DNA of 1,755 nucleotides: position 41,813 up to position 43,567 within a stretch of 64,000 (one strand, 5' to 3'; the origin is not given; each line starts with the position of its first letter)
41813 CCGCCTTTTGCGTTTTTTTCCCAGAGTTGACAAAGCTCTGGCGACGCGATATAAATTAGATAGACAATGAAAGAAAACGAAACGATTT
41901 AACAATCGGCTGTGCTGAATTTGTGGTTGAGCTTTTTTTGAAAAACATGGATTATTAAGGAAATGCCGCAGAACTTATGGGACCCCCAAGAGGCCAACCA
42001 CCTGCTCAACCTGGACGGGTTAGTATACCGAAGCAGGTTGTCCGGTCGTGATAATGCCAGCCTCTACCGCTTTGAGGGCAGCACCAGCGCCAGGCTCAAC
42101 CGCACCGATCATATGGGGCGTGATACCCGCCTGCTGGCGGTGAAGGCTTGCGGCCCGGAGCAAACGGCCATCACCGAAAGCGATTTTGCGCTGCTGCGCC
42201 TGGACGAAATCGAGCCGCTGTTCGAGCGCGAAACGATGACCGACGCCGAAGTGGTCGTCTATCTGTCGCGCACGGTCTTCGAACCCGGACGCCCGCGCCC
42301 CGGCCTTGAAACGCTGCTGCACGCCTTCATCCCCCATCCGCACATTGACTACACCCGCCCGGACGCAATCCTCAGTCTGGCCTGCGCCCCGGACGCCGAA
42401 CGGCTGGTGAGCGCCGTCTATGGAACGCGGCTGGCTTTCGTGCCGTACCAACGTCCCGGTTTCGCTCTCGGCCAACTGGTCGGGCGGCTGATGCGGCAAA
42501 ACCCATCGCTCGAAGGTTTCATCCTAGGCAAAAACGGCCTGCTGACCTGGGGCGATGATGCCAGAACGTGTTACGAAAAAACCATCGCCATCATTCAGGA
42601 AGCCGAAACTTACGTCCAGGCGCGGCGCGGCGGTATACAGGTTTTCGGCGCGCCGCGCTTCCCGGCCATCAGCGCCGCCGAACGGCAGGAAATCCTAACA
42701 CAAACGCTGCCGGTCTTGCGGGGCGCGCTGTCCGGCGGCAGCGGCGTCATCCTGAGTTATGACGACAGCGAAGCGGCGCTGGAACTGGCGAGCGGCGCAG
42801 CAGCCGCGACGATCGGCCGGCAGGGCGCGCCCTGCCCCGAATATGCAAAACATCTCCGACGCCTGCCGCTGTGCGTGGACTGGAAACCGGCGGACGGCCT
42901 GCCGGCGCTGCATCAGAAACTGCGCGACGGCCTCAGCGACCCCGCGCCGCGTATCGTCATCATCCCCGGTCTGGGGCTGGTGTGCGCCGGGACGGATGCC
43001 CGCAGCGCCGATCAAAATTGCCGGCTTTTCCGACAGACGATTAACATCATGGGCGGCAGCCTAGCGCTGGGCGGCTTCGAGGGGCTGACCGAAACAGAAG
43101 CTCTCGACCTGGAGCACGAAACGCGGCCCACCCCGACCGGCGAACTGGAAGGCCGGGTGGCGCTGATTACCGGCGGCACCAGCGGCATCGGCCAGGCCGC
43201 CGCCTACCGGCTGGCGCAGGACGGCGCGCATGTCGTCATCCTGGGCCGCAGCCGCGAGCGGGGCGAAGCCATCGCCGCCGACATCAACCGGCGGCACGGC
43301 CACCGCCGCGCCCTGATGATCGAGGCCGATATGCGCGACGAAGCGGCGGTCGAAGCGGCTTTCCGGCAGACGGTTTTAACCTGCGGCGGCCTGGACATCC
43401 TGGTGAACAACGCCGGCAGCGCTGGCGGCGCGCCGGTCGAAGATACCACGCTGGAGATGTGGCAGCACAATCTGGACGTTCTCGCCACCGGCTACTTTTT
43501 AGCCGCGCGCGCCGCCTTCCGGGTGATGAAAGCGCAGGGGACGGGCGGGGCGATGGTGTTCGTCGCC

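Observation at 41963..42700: RhaEW with a catalytically dead aldolase domain (all three Zn histidines lost)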

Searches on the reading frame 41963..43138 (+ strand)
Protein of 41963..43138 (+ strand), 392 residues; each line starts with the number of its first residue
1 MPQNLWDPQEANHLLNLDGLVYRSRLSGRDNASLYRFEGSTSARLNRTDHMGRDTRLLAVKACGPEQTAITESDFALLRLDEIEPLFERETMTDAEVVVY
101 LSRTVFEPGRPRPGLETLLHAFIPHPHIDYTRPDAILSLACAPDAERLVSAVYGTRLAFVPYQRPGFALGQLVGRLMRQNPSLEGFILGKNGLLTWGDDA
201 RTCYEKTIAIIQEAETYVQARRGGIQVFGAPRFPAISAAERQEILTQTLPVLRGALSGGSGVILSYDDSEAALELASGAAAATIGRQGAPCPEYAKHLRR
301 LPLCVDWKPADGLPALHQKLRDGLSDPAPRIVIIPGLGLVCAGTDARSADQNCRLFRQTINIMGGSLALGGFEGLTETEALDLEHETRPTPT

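Call 40: find_related_loci(query=window:41963-43138:+, collection=metagenome_contigs, flank=3000)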
Query window:41963-43138:+ (392 aa) in metagenome_contigs; peptide patterns used: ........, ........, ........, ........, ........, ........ (x = any residue, [..] = any of these).
122 stretches matched a pattern, but none encodes a relative of the query by tblastn (E <= 1e-3).

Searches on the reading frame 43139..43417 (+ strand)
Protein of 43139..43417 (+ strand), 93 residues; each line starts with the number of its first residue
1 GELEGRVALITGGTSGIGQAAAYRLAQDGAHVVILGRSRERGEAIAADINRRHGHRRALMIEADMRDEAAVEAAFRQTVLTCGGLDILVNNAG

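Call 36: search_solved_structures(query=window:43139-43417:+, max_evalue=0.001, show_alignments=5)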
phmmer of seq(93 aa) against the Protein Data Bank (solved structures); distinct sequences matched with E-value up to 0.001: 520 (the best 60 are shown).
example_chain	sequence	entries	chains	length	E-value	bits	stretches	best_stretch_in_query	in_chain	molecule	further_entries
2p68_A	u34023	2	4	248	6e-16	61.7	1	2-93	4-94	3-oxoacyl-[acyl-carrier-protein] reductase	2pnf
3v2g_A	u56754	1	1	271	6.3e-16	61.7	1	3-93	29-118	3-oxoacyl-[acyl-carrier-protein] reductase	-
5u2w_A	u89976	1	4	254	2.9e-15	59.6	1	2-93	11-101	Short chain dehydrogenase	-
8hi4_A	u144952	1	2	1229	8e-15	58.2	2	5-93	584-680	Short-chain dehydrogenase/reductase SDR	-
4zgw_A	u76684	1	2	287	3.6e-14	56.1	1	3-93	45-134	short-chain dehydrogenase/reductase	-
5wul_A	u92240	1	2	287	3.6e-14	56.1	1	3-93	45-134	Short-chain dehydrogenase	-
5wuw_A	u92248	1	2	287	3.6e-14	56.1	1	3-93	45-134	Short-chain dehydrogenase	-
5wva_A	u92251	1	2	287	3.6e-14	56.1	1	3-93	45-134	Short-chain dehydrogenase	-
1geg_A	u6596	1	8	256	4.8e-14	55.7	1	6-93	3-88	ACETOIN REDUCTASE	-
3wye_A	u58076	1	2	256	6.2e-14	55.3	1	6-93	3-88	Diacetyl reductase [(S)-acetoin forming],L-2,3-butanediol dehydrogenase,Diacetyl reductase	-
2jah_A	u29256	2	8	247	8.7e-14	54.8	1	3-93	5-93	CLAVULANIC ACID DEHYDROGENASE | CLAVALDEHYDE DEHYDROGENASE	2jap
8hjw_A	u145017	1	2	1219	9.5e-14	54.7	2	1-93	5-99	Short-chain dehydrogenase/reductase SDR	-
9c5k_A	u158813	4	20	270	1.9e-13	53.7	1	3-93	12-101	Hydroxybutyrate dehydrogenase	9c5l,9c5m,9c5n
7quj_A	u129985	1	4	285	3.6e-13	52.9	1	2-93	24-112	NsNEPS2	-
7pcs_B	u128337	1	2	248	4.7e-13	52.5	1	3-93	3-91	BbsD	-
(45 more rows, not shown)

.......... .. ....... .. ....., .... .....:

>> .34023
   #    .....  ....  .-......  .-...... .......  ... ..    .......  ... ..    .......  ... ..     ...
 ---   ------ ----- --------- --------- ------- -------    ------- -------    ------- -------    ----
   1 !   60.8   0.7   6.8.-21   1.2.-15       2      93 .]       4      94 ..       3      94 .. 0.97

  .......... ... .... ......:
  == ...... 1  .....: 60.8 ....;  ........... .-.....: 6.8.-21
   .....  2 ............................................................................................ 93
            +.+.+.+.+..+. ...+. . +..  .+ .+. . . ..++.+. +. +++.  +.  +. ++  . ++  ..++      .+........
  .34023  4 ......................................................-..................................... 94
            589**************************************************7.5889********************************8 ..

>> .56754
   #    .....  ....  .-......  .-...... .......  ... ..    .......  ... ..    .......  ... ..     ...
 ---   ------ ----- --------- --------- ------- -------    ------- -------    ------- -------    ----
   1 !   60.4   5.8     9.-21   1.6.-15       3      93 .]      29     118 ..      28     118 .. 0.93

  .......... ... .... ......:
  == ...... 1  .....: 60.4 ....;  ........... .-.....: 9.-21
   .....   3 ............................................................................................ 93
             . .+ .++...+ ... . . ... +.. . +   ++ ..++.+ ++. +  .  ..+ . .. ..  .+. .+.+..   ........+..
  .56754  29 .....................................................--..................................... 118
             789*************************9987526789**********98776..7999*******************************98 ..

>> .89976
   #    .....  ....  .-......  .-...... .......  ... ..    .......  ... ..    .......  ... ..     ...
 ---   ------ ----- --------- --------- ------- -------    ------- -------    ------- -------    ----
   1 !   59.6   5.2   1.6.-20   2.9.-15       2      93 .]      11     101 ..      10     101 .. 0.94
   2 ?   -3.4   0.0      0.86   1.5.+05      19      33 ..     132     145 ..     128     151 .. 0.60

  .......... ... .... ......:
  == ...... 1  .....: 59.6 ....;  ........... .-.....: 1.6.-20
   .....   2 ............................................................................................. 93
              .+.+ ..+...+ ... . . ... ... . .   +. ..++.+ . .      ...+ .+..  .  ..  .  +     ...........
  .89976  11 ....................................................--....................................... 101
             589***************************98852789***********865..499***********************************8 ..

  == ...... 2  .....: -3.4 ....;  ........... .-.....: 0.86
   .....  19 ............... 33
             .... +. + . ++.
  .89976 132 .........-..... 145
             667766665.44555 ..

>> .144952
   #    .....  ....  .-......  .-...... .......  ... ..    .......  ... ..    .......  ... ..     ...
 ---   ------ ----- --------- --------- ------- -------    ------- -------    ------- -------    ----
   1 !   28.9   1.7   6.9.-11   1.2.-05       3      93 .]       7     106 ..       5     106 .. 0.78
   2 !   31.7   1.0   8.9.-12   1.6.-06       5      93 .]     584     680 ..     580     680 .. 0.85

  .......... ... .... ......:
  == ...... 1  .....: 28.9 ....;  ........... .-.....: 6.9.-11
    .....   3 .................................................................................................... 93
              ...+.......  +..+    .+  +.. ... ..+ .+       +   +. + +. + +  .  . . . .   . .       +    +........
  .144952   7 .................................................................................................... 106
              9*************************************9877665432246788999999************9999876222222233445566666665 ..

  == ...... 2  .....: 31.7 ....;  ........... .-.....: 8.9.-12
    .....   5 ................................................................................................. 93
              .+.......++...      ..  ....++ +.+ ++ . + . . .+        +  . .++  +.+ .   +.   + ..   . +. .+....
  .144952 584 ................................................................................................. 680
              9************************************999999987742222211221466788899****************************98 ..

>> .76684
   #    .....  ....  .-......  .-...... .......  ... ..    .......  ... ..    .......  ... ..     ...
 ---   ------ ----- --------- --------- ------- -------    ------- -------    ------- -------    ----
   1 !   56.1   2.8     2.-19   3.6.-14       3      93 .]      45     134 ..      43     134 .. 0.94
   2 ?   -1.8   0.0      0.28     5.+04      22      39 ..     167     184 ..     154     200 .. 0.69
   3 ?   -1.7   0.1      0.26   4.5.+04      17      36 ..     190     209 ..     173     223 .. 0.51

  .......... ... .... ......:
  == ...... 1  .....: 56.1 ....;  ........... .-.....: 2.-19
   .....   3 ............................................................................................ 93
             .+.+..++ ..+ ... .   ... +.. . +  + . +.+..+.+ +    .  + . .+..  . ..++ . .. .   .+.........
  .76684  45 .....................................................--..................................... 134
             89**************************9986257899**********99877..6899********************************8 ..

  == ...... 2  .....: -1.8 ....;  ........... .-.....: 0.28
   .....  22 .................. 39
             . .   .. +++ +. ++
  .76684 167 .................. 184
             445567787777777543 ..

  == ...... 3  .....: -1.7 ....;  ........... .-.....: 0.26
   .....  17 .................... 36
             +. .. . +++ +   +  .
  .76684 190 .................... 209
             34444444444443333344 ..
